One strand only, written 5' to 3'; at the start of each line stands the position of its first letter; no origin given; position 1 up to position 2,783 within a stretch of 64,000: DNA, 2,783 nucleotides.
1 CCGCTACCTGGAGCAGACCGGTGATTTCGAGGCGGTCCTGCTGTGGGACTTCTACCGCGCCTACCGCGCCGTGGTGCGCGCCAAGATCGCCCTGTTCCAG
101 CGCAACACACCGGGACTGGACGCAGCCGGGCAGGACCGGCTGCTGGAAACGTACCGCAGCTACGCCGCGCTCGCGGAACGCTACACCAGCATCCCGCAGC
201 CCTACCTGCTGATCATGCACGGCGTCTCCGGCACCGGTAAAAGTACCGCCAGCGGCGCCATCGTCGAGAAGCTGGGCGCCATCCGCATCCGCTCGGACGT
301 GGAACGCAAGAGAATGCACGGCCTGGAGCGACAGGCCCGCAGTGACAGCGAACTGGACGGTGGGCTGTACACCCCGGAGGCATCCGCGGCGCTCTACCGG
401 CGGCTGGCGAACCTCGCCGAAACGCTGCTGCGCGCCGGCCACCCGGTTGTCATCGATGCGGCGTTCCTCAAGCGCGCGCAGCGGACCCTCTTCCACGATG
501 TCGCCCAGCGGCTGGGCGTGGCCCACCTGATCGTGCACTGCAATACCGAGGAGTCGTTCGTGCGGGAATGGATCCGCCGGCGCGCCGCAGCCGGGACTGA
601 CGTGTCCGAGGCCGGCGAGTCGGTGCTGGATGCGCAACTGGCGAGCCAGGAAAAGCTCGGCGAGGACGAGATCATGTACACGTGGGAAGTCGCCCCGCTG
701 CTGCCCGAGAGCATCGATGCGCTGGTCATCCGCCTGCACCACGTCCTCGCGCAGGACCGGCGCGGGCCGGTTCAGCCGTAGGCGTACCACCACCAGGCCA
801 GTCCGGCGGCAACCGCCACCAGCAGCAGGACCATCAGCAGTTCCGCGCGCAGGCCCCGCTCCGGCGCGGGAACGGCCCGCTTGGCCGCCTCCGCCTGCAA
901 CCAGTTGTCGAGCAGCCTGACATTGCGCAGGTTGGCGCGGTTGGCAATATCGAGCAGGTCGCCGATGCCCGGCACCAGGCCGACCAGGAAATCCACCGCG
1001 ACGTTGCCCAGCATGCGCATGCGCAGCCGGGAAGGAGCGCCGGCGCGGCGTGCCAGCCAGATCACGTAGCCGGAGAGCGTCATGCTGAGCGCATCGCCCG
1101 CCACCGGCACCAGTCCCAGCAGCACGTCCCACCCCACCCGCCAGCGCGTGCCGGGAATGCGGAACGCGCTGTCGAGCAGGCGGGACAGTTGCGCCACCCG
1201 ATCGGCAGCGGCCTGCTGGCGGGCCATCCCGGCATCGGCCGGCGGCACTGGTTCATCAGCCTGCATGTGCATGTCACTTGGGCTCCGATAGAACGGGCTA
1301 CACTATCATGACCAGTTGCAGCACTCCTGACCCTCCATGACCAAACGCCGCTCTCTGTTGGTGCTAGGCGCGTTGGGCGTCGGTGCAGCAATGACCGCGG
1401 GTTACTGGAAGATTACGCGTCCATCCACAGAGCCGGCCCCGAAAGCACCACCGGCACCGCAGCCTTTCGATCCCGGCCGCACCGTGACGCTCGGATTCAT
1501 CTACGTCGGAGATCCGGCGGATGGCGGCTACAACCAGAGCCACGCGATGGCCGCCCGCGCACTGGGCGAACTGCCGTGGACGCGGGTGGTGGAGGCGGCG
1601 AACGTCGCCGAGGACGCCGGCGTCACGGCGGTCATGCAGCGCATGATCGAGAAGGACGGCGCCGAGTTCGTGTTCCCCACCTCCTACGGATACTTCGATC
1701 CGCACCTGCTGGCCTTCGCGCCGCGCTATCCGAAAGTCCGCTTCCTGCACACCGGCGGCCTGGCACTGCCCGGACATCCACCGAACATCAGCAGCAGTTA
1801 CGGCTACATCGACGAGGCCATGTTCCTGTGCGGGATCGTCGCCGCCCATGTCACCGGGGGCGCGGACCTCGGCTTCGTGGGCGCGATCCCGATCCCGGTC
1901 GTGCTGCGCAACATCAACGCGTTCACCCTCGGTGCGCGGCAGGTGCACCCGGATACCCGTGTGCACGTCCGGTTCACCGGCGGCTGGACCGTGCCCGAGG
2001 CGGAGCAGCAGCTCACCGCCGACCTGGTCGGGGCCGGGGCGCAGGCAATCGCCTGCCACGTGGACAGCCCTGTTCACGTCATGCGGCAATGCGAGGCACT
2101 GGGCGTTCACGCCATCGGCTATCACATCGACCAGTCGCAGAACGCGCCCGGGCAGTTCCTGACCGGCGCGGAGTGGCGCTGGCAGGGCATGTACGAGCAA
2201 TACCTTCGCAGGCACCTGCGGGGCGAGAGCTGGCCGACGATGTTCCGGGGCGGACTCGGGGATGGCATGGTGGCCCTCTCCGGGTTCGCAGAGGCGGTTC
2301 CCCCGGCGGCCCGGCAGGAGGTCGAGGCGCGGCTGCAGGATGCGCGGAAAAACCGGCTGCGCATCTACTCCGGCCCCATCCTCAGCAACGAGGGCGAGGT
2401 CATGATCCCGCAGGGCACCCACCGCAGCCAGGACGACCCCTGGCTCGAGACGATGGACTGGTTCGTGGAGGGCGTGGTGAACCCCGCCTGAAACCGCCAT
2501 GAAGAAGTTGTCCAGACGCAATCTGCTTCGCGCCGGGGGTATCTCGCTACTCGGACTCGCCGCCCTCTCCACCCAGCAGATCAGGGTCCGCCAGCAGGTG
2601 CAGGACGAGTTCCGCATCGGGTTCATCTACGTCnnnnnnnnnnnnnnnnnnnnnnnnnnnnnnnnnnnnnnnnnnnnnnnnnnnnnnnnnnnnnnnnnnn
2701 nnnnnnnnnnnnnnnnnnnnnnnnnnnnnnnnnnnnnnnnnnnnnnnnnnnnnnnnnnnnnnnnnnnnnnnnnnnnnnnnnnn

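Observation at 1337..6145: Two tandem Tat-exported BMP-family binding proteins with no ABC transporter, operonic with a CHASE-PAS histidine kinase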

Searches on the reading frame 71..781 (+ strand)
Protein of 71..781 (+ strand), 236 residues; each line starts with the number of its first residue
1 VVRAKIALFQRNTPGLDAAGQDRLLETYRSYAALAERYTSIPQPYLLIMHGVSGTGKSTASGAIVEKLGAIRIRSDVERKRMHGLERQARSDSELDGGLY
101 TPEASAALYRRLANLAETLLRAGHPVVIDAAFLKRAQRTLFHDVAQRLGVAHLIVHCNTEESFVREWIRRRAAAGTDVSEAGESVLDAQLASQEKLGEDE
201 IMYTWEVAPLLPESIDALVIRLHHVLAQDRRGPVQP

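Call 3: search_protein_families(library=pfam, proteins=[window:71-781:+], max_evalue=0.01)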
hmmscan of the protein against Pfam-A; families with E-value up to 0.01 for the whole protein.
window:71-781:+ (236 aa): 4 families
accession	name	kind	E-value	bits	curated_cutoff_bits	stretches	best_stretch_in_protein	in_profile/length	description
PF13671.12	AAA_33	-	9.2e-38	130.2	27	1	46-195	1-142/143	AAA domain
PF07931.18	CPT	-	1e-05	25.9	22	1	46-175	3-134/172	Chloramphenicol phosphotransferase-like protein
PF06414.18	Zeta_toxin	-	0.0006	19.7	22.3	1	38-162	10-134/199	Zeta toxin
PF13238.12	AAA_18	-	0.0012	19.7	29.4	1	50-165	4-107/128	AAA domain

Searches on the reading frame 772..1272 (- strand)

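Call 3: search_protein_families(library=pfam, proteins=[window:772-1272:-], max_evalue=0.01)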
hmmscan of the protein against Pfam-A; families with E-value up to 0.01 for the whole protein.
window:772-1272:- (166 aa): 1 family
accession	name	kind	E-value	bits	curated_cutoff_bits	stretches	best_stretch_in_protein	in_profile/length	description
PF13430.11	DUF4112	-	3.5e-35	120.8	23.3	1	24-125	3-105/105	Domain of unknown function (DUF4112)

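Call 66: search_protein_families(library=ncbifam, proteins=[window:772-1272:-], max_evalue=10)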
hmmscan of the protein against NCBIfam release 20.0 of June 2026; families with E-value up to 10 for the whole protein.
window:772-1272:- (166 aa): 0 families

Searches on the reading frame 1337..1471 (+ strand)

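Call 65: search_protein_families(library=pfam, proteins=[window:1337-1471:+], max_evalue=10)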
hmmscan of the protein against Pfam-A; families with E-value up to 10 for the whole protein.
seq(45 aa): 1 family
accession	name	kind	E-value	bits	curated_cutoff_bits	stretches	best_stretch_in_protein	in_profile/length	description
PF12318.13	FAD-SLDH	-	0.0026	18.5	24.2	1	3-44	2-41/163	Membrane bound FAD containing D-sorbitol dehydrogenase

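Call 66: search_protein_families(library=ncbifam, proteins=[window:1337-1471:+], max_evalue=10)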
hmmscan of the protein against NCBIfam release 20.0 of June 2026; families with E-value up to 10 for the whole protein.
seq(45 aa): 0 families

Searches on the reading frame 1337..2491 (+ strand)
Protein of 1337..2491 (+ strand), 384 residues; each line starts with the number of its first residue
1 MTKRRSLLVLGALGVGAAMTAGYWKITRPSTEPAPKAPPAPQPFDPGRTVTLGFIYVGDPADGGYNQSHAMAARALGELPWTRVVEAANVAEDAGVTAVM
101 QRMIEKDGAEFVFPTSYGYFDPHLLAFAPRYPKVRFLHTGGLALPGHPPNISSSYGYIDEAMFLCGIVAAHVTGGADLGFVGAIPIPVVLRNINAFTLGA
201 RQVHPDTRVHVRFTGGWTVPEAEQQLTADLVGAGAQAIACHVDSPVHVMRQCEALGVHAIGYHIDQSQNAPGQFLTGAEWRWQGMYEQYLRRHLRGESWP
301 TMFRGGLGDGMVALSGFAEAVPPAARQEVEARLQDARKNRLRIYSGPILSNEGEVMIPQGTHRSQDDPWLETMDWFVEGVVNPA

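Call 3: search_protein_families(library=pfam, proteins=[window:1337-2491:+], max_evalue=0.01)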
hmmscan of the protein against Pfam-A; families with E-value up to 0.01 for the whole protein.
window:1337-2491:+ (384 aa): 1 family
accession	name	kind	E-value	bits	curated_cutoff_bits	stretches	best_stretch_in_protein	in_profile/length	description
PF02608.20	Bmp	-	1.1e-29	103.9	24.1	1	50-335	2-277/301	ABC transporter substrate-binding protein PnrA-like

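Call 4: search_protein_families(library=ncbifam, proteins=[window:1337-2491:+], max_evalue=0.01)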
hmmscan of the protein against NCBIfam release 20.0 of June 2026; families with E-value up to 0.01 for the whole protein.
window:1337-2491:+ (384 aa): 1 family
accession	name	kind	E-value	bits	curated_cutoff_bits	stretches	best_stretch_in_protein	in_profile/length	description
NF047927.1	ABC_BMP_B6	equivalog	1.1e-06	28.1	400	1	60-316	13-273/314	putative B6 ABC transporter substrate-binding protein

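Call 58: list_cluster_members(proteins=[P0001, window:1337-2491:+, window:3566-6145:+, window:6142-6492:+])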
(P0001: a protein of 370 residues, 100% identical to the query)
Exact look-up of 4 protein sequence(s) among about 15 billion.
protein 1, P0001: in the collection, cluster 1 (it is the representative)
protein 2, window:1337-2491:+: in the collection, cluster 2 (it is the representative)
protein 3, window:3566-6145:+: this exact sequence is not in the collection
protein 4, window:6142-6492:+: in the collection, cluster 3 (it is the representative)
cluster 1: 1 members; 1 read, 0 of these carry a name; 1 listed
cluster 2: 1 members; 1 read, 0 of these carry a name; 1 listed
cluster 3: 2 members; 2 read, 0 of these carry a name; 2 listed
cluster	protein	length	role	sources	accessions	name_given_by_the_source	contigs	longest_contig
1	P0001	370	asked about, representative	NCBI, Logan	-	-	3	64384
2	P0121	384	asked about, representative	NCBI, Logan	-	-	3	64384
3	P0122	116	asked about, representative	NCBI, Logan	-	-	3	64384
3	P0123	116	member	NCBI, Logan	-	-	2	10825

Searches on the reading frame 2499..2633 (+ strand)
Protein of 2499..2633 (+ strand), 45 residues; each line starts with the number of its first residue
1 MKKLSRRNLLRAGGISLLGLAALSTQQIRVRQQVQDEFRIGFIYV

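Call 65: search_protein_families(library=pfam, proteins=[window:2499-2633:+], max_evalue=10)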
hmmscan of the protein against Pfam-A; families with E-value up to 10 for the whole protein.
seq(45 aa): 1 family
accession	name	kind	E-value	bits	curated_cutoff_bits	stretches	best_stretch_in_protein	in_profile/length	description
PF10518.14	TAT_signal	-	0.3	11.6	22.7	1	3-14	1-12/21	TAT (twin-arginine translocation) pathway signal sequence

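Call 66: search_protein_families(library=ncbifam, proteins=[window:2499-2633:+], max_evalue=10)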
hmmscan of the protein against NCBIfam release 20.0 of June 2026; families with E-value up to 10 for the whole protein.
seq(45 aa): 1 family
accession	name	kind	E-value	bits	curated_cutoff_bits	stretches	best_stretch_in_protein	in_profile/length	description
TIGR02811.1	formate_TAT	hypoth_equivalog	0.1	13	48.45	1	3-32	8-38/66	formate dehydrogenase region TAT target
